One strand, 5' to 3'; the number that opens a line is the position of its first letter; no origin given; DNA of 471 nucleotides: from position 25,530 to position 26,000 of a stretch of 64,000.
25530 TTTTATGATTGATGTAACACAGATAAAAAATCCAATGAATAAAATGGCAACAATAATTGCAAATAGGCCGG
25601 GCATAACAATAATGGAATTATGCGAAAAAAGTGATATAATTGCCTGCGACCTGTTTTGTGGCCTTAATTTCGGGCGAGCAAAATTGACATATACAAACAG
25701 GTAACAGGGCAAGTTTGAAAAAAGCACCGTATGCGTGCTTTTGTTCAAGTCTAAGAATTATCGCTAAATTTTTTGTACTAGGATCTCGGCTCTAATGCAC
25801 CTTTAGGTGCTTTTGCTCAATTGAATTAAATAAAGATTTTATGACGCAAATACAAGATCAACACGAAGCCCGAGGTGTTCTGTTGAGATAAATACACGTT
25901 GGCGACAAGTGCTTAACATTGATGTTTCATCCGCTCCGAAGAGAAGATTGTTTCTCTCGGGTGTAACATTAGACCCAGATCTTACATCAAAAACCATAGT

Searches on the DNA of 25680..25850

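Call 36: search_rna_families(source=window, start=25680, end=25850, threshold=evalue, max_evalue=5)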
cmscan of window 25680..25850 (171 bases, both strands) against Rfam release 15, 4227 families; matches with E-value up to 5: 4.
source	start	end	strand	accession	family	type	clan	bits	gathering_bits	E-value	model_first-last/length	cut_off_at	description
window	25688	25814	+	RF01770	rimP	Cis-reg; leader;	-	15.2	47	3.1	1-102/102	no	Gammaprotebacteria rimP leader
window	25692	25719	-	RF03885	mir-4178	Gene; miRNA;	-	13.8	90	4.6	1-60/60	no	mir-4178 microRNA precursor family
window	25764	25826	+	RF02219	ZNRD1-AS1_2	Gene; lncRNA;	-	13.1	60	0.42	1-76/76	no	ZNRD1 antisense RNA 1 conserved region 2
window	25719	25780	-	RF02503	Atu_C9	Gene; sRNA;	-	9.8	40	0.91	127-192/192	no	Rhizobiales sRNA Atu_C9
